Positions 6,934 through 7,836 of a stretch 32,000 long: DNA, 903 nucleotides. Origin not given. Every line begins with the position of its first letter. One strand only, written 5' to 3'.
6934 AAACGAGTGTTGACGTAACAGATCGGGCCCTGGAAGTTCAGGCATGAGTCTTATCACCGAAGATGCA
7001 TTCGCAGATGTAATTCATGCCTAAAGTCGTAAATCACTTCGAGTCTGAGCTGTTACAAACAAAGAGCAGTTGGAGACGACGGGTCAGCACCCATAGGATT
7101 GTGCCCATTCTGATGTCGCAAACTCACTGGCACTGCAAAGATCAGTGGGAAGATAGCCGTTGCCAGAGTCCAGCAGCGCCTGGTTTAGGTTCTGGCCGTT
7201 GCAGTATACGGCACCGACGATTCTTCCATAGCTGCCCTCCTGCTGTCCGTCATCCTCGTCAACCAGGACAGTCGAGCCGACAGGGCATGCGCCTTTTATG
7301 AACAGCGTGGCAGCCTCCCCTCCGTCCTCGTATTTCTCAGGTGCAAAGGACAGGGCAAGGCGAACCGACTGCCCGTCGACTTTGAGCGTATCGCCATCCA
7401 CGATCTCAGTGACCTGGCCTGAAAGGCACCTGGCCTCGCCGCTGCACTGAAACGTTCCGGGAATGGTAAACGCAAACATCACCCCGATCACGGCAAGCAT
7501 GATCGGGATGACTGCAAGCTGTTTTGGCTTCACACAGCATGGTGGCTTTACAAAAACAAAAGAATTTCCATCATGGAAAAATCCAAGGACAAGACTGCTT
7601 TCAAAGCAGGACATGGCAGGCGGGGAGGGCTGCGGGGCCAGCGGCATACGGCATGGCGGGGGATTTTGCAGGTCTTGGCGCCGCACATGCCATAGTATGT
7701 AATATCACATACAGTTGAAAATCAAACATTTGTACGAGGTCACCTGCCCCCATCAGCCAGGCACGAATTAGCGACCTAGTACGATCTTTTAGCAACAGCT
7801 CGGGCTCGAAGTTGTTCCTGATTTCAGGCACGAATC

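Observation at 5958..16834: MITE-A family: palindromic elements of about 90 bp sharing termini with a decayed IS66-like element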

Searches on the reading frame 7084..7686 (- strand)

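Call 24: search_protein_families(library=pfam, proteins=[window:7084-7686:-], max_evalue=0.001)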
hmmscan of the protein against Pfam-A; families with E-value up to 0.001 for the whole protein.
window:7084-7686:- (200 aa): 1 family
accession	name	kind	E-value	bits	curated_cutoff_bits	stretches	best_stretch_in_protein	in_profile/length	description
PF00565.23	SNase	-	9.8e-05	23.2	21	1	114-175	8-72/107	Staphylococcal nuclease homologue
